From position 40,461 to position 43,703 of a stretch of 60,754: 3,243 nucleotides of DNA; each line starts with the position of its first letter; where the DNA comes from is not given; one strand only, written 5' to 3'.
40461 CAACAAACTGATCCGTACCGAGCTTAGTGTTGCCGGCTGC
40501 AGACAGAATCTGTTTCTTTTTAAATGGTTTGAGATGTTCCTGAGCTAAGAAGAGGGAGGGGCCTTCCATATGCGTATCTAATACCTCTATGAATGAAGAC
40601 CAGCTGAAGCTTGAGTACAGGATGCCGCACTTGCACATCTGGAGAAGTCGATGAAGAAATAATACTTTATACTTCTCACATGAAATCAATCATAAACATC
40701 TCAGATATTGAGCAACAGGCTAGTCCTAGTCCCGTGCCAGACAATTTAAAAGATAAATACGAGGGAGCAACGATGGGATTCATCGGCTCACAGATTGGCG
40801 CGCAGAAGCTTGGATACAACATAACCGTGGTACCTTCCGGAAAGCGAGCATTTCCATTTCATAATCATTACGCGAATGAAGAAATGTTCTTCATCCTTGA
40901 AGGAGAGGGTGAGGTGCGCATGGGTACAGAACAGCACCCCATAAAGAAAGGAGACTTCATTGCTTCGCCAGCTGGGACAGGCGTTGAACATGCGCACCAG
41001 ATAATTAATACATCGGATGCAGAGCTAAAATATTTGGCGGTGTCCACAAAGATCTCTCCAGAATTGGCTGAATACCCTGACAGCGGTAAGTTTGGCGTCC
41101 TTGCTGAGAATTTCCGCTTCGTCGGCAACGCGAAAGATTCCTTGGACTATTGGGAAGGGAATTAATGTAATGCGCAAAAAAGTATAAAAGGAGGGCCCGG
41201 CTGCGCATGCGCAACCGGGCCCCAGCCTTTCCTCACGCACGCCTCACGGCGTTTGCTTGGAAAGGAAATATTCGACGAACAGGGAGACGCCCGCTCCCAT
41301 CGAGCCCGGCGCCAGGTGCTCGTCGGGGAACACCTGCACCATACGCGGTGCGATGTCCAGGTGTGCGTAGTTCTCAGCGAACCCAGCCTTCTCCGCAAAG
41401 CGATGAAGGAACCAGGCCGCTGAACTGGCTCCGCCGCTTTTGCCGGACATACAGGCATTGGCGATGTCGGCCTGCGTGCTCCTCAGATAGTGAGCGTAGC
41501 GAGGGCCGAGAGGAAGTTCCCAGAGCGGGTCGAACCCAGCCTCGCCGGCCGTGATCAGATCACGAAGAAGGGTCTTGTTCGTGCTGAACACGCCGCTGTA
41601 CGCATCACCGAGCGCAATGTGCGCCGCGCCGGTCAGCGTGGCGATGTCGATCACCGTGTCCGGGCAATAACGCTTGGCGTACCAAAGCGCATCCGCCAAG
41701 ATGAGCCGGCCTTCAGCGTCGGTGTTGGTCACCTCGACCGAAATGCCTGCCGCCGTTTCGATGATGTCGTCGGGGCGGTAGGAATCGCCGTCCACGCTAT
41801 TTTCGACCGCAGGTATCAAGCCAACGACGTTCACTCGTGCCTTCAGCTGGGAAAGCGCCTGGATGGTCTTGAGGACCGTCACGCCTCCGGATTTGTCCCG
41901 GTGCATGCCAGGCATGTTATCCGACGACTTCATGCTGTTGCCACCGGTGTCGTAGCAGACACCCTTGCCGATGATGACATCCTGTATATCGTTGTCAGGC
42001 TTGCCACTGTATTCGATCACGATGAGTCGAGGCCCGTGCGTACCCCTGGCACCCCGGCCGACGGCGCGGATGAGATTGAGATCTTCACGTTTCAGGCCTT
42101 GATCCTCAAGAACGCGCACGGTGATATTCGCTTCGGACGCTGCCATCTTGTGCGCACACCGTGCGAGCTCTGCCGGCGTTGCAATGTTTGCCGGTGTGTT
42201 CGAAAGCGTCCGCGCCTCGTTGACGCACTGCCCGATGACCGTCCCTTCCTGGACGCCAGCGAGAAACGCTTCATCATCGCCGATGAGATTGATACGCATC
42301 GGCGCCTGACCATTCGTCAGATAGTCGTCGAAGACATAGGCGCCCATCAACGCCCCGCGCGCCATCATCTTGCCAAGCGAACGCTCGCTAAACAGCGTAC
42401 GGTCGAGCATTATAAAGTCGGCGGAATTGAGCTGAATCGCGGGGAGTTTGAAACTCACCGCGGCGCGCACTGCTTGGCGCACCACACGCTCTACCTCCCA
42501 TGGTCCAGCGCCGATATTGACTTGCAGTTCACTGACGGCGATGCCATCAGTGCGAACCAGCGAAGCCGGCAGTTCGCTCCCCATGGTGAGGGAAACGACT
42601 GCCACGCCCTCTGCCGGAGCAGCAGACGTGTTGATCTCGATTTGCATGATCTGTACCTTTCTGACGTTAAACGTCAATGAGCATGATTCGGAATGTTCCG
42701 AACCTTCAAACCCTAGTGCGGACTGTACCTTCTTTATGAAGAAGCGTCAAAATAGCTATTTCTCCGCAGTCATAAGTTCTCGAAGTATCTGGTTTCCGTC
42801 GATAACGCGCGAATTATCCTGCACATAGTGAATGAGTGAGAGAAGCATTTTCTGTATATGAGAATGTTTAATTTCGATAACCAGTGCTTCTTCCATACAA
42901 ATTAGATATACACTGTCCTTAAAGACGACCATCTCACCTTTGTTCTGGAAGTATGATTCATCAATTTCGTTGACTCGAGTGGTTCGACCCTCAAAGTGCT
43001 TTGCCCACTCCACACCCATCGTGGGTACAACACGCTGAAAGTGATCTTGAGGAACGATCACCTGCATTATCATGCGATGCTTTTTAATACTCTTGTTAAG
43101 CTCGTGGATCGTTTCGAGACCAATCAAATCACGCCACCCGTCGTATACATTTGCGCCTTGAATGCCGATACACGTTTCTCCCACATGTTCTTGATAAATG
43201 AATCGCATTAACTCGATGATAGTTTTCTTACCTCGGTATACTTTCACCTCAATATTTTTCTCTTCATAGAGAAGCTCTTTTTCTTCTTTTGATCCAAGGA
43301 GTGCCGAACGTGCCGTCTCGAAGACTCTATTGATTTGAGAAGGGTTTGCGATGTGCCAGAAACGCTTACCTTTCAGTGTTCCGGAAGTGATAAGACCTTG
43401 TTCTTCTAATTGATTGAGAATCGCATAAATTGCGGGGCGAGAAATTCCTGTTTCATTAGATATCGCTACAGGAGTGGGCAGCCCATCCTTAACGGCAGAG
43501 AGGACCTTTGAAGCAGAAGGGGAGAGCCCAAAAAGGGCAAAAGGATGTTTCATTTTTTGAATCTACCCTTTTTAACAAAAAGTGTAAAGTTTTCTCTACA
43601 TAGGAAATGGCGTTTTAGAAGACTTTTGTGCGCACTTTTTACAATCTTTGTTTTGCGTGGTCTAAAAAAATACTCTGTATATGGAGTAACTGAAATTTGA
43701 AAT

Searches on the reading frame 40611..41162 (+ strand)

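Call 69: search_protein_families(library=pfam, proteins=[window:40611-41162:+], max_evalue=0.001)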
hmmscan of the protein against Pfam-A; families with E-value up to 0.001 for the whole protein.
window:40611-41162:+ (184 aa): 3 families
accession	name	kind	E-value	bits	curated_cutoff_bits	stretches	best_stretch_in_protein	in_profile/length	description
PF07883.17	Cupin_2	-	8.8e-15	54.6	27.2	1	72-144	3-69/70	Cupin domain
PF05899.18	Cupin_3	-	1.7e-05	24.9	23.5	1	83-123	19-60/74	EutQ-like cupin domain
PF12973.13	Cupin_7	-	0.00032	20.9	27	1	78-127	43-87/105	ChrR Cupin-like domain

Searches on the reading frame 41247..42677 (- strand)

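Call 69: search_protein_families(library=pfam, proteins=[window:41247-42677:-], max_evalue=0.001)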
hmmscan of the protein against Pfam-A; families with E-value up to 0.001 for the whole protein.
window:41247-42677:- (477 aa): 1 family
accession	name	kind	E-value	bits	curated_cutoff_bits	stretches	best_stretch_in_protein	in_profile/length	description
PF00883.26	Peptidase_M17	-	3.4e-97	325.9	25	1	154-466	2-308/310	Cytosol aminopeptidase family, catalytic domain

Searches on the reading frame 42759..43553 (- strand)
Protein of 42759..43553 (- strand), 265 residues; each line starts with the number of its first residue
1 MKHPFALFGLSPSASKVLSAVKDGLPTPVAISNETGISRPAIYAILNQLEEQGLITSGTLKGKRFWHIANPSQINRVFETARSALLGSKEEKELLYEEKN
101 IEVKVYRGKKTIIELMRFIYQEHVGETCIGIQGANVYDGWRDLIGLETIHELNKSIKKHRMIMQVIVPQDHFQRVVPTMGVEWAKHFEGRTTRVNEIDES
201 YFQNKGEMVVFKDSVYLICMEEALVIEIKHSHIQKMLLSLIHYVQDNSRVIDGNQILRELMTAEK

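Call 5: search_protein_families(library=ncbifam, proteins=[window:42759-43553:-], max_evalue=1)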
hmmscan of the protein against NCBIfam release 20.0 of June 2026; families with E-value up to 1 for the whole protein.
window:42759-43553:- (265 aa): 4 families
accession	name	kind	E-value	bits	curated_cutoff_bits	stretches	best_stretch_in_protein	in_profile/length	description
TIGR01884.1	cas_HTH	subfamily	7.5e-06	25.5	60.2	1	6-64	136-195/202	CRISPR-associated CARF protein Csa3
NF053658.1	SSO5209_fam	equivalog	0.012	15.3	140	1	17-61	7-51/81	SSO5209 family protein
NF002926.0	PRK03573.1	equivalog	0.07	13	120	1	31-61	52-82/144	transcriptional regulator SlyA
NF047906.1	CdPbTransRegCmtR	equivalog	0.089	12.7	150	1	12-70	21-79/104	Cd(II)/Pb(II)-sensing metalloregulatory transcriptional regulator CmtR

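Call 6: search_protein_families(library=pfam, proteins=[window:42759-43553:-], max_evalue=1)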
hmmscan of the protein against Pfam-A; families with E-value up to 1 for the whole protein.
window:42759-43553:- (265 aa): 18 families
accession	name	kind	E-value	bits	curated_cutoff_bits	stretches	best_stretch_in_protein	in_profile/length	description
PF12802.13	MarR_2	-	8.1e-07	29.6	27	1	8-56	1-51/61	MarR family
PF01978.25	TrmB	-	4.2e-06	27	25.6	1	8-57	4-54/68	Sugar-specific transcriptional regulator TrmB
PF01022.26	HTH_5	-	4.6e-05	23.7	22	1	12-57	2-47/47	Bacterial regulatory protein, arsR family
PF13412.12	HTH_24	-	9.7e-05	22.3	21.9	1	27-56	19-48/48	Winged helix-turn-helix DNA-binding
PF13551.12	HTH_29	-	0.00043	20.8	28.1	1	16-55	3-42/64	Winged helix-turn helix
PF09339.16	HTH_IclR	-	0.00074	19.7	22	1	27-56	20-49/52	IclR helix-turn-helix domain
PF24409.1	wHTH-PRTase_assc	-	0.00091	19.7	27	1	17-59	3-48/83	wHTH-PRTase associated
PF01475.25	FUR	-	0.0026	18.3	23.1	1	33-73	37-78/121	Ferric uptake regulator family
PF13545.12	HTH_Crp_2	-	0.0027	18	27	1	31-72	28-65/70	Crp-like helix-turn-helix domain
PF12840.13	HTH_20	-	0.0033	17.8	27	1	11-56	3-49/51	Helix-turn-helix domain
PF25213.1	HVO_A0261_N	-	0.0093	16.3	35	1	10-56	9-55/86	HVO_A0261 N-terminal domain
PF24270.1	HTH_Cmi2_C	-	0.0096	16.6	27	1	15-57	78-120/125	Cmi2, C-terminal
PF13730.12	HTH_36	-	0.02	15.1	25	1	31-55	31-55/55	Helix-turn-helix domain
PF13518.12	HTH_28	-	0.038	14.5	25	1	17-54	5-41/52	Helix-turn-helix domain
PF03551.20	PadR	-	0.042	14.3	27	1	35-60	27-52/75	Transcriptional regulator PadR-like family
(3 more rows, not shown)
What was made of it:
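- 42756..43553 (-): TrmB-family transcription regulator (265 aa): N-terminal winged HTH plus a TrmB-type C-terminal domain. It is transcribed divergently from the rSAM operon. Pfam TrmB and MarR_2 match residues 8-57 (call 6).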

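Call 46: find_homologous_proteins(query=window:42759-43553:-, max_evalue=0.001)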
Query window:42759-43553:- (265 aa): 28 proteins with E <= 0.001 among 602 candidates.
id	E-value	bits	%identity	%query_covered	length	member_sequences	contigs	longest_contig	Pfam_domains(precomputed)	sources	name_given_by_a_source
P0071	4.6e-172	588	100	100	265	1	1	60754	PF01978.26,PF12802.14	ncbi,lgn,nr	ncbi:MAG: hypothetical protein JWL75_100 [Parcubacteria group bacterium]|nr:hypothetical protein [Pa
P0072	7.6e-126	437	73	99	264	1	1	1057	PF01978.26,PF12802.14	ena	-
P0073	9.6e-112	390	68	100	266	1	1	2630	PF01978.26,PF12802.14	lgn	-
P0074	1.5e-104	367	64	100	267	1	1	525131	PF01978.26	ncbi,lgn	ncbi:MAG: winged helix-turn-helix domain-containing protein [Patescibacteria group bacterium]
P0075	1.7e-104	367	64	100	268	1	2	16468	PF01978.26,PF12802.14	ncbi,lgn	-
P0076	1.1e-101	357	62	99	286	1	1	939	PF01978.26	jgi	jgi:DNA-binding MarR family transcriptional regulator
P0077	1.4e-96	341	58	97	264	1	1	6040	PF01978.26,PF12802.14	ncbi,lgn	ncbi:MAG: MarR family transcriptional regulator [Sediminibacterium sp.]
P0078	2.4e-95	337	58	99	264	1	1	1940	PF01978.26,PF12802.14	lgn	-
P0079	9.8e-93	328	59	99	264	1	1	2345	PF01978.26,PF12802.14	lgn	-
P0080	2.1e-86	307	54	99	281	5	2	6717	PF01978.26,PF12802.14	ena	-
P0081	3.0e-86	307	54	100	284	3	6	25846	PF01978.26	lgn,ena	-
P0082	2.0e-83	298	53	99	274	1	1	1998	PF01978.26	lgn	-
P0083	2.5e-83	297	53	100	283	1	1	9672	PF01978.26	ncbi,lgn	-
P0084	2.8e-60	222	61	61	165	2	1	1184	-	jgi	jgi:hypothetical protein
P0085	9.5e-58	214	41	97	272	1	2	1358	PF01978.26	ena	-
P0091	1.4e-53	200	39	97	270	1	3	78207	PF01978.26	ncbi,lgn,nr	ncbi:MAG: winged helix-turn-helix domain-containing protein [Candidatus Kaiserbacteria bacterium]|nr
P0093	7.6e-52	194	40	95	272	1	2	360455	PF01978.26,PF25213.2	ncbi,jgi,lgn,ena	-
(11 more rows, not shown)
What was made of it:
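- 42756..43553 (-): The identical protein is NCBI 'JWL75_100, Parcubacteria group bacterium' (call 46).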

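Call 47: find_encoding_contigs(protein=P0093, flank=3500, max_places=2)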
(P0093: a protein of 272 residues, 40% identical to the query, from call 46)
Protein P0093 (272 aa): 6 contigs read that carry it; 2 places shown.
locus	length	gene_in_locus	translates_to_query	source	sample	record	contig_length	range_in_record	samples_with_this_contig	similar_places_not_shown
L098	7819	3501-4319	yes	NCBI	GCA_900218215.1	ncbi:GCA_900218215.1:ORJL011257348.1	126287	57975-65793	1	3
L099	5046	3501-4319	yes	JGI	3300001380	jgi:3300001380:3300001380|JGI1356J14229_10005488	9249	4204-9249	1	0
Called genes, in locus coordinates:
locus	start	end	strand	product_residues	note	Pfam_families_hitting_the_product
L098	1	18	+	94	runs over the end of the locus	-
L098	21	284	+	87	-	PF05016:ParE_toxin (weak), PF15738:YafQ_toxin, PF24732:ParE_like (faint)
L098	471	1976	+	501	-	PF12072:RNase_Y_N, PF00013:KH_1 (weak), PF08668:HDOD (faint), PF01966:HD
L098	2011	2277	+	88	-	-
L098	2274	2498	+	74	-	PF07927:HicA_toxin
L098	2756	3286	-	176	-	-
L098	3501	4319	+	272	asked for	PF01978:TrmB, PF25213:HVO_A0261_N (weak)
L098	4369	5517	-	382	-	PF01637:ATPase_2 (weak), PF13173:AAA_14, PF13635:DUF4143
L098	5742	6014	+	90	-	PF00216:Bac_DNA_binding, PF18291:HU-HIG (weak)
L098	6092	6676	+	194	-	PF13563:2_5_RNA_ligase2, PF02834:LigT_PEase (faint)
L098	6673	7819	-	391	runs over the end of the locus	PF01078:Mg_chelatase (faint), PF05496:RuvB_N, PF07724:AAA_2 (weak), PF13173:AAA_14 (weak), PF00004:AAA, PF07728:AAA_5, PF16193:AAA_assoc_2, PF12002:MgsA_C, +2 more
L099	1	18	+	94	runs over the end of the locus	-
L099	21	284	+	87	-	PF05016:ParE_toxin (weak), PF15738:YafQ_toxin, PF24732:ParE_like (faint)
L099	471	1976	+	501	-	PF12072:RNase_Y_N, PF00013:KH_1 (weak), PF08668:HDOD (faint), PF01966:HD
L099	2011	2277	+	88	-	-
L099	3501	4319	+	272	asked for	PF01978:TrmB, PF25213:HVO_A0261_N (weak)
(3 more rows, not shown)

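Call 48: find_encoding_contigs(protein=P0091, flank=3500, max_places=2)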
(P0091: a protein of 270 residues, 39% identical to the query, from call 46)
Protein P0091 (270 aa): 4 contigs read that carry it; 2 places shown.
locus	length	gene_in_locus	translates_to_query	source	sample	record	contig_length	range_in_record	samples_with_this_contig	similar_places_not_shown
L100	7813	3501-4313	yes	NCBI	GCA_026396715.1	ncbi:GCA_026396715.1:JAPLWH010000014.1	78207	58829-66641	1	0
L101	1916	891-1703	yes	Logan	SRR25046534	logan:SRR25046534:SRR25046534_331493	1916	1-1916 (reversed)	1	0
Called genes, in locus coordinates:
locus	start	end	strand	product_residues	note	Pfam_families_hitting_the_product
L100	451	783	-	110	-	-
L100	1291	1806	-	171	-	-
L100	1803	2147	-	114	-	-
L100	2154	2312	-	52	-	-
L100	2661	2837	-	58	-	-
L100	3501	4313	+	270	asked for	PF01978:TrmB (weak)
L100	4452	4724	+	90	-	PF00216:Bac_DNA_binding, PF18291:HU-HIG (weak)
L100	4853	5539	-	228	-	-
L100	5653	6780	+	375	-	PF00089:Trypsin, PF13365:Trypsin_2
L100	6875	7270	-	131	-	PF02021:UPF0102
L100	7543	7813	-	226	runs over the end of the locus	-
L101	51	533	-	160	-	-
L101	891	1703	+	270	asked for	PF01978:TrmB (weak)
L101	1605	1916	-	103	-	?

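Call 56: predict_structure(alignment_id=A3)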
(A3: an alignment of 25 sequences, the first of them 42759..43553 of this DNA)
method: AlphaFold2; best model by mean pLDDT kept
length: 265 residues; sequences in the alignment: 25
mean_pLDDT: 87.1   pTM: 0.65
mean pLDDT of the five models: 87.1, 86.7, 84.8, 83.3, 80.8
residues with pLDDT >= 90: 128; 70-90: 121; 50-70: 15; < 50: 1
segments of 3 or more residues with pLDDT < 50: none
pLDDT, mean of each block of 10 residues (from residue 1): 68 92 90 93 94 90 88 78 65 76 88 90 90 85 90 89 91 89 87 88 85 91 90 90 94 93 84
secondary structure, 60 per line:
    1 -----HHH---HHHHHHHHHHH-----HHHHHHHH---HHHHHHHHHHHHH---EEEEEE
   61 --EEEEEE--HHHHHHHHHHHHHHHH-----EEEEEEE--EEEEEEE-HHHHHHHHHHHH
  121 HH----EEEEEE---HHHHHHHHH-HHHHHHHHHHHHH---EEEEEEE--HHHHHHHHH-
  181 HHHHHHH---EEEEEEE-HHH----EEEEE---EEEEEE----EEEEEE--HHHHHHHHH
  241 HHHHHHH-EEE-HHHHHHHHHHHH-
elements in order: H12-22 H28-35 H39-51 E55-60 E63-68 H71-86 E92-98 E101-107 H109-122 E127-132 H136-144 H146-158 E162-168 H171-179 H181-187 E191-197 E206-210 E214-219 E224-229 H232-247 E249-251 H253-264

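Call 59: fold_search(model_id=the predicted structure, library=pdb)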
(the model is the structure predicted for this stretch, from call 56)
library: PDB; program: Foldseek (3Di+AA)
matches with E <= 10: 1632; with E <= 0.001: 15
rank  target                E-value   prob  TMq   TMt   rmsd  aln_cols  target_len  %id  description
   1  5bqt_B                1.0e-10  1.00  0.37  0.38  22.3       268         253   12  Structure of TrmBL2, an archaeal chromatin protein, shows a novel mode of DNA binding. (released 2015-09-02)
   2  5bpi_D                2.1e-10  1.00  0.36  0.38  17.0       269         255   14  Structure of TrmBL2, an archaeal chromatin protein, shows a novel mode of DNA binding. (released 2015-09-02)
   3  5bpd_D                2.5e-10  1.00  0.35  0.35  17.4       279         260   13  Structure of TrmBL2, an archaeal chromatin protein, shows a novel mode of DNA binding. (released 2015-09-02)
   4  5box_A                3.5e-10  1.00  0.38  0.38  22.5       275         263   13  Structure of TrmBL2, an archaeal chromatin protein, shows a novel mode of DNA binding. (released 2015-09-02)
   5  5bqt_A                4.2e-10  1.00  0.37  0.37  22.3       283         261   11  Structure of TrmBL2, an archaeal chromatin protein, shows a novel mode of DNA binding. (released 2015-09-02)
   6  5bpd_B                4.5e-10  1.00  0.37  0.37  22.2       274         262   14  Structure of TrmBL2, an archaeal chromatin protein, shows a novel mode of DNA binding. (released 2015-09-02)
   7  5bpd_C                1.0e-09  1.00  0.35  0.36  17.4       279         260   12  Structure of TrmBL2, an archaeal chromatin protein, shows a novel mode of DNA binding. (released 2015-09-02)
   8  5bpi_C                3.6e-09  1.00  0.35  0.36  17.2       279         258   12  Structure of TrmBL2, an archaeal chromatin protein, shows a novel mode of DNA binding. (released 2015-09-02)
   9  3qph_A                6.1e-08  1.00  0.38  0.31  15.1       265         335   12  The three-dimensional structure of TrmB, a global transcriptional regulator of the hyperthermophilic archaeon Pyrococc (released 2012-05-30)
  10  8ylg_B                6.6e-04  1.00  0.23  0.37   9.2       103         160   17  Crystal structure of Burkholderia thailandensis MftR in complex with operator DNA (released 2024-11-13)
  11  2gxg                  7.0e-04  1.00  0.24  0.43  11.3       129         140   19  Crystal structure of EmrR homolog from hyperthermophilic archaea Sulfolobus tokodaii strain7 (released 2007-03-20)
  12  8ylg_A                7.9e-04  1.00  0.23  0.37   9.1       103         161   17  Crystal structure of Burkholderia thailandensis MftR in complex with operator DNA (released 2024-11-13)
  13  6fdm_C                7.9e-04  1.00  0.26  0.24  10.9       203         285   13  Human Rio2 kinase structure (released 2019-01-30)
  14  1zar                  8.9e-04  1.00  0.25  0.25  12.5       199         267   13  Crystal Structure of A.fulgidus Rio2 Kinase Complexed With ADP and Manganese Ions (released 2005-06-21)
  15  1ku9_A                9.4e-04  1.00  0.27  0.45  11.7       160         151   14  X-ray Structure of a Methanococcus jannaschii DNA-Binding Protein: Implications for Antibiotic Resistance in Staphyloc (released 2002-12-25)
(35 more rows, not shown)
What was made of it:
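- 42756..43553 (-): The AF2 model has pLDDT 87 (call 56), and its best full-length fold matches are TrmBL2 and TrmB (E 1e-10 to 6e-8, call 59).
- On TrmB family of transcription regulators (the upstream gene): Full-length Foldseek matches to TrmBL2 and TrmB have E 1e-10 to 6e-8 (call 59).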

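Call 68: search_protein_families(library=padloc, proteins=[window:42759-43553:-], max_evalue=0.01)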
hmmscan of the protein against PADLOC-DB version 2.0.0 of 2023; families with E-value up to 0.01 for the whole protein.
window:42759-43553:- (265 aa): 9 families
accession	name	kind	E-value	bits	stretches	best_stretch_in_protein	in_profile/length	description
PDLC01434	CasR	-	2.7e-06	25.4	1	8-64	124-179/191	"CAS-I,CAS-II,CAS-III,CAS-IV,CAS-V,CAS-VI; associated_signaling"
PDLC01268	CasR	-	5e-06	24.6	1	6-61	118-170/179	"CAS-I,CAS-II,CAS-III,CAS-IV,CAS-V,CAS-VI; associated_signaling"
PDLC01849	CARF3--CARF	-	1e-05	23.4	1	4-60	130-186/197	-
PDLC01848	CARF3--CARF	-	0.00018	19.3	1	13-58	138-182/197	-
PDLC01044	Csa3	-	0.00023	19.1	1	10-60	134-181/194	Type I-A associated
PDLC01438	Csa3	-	0.00032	18.8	1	12-99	148-232/305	"CAS-I,CAS-II,CAS-III,CAS-IV,CAS-V,CAS-VI; associated_signaling"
PDLC01863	CARF3--CARF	-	0.00039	18.2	1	8-59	115-166/182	-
PDLC01867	CARF3--CARF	-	0.00093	17.1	0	3-65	137-196/200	-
PDLC01858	CARF3--CARF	-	0.005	14.7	1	10-56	142-188/204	-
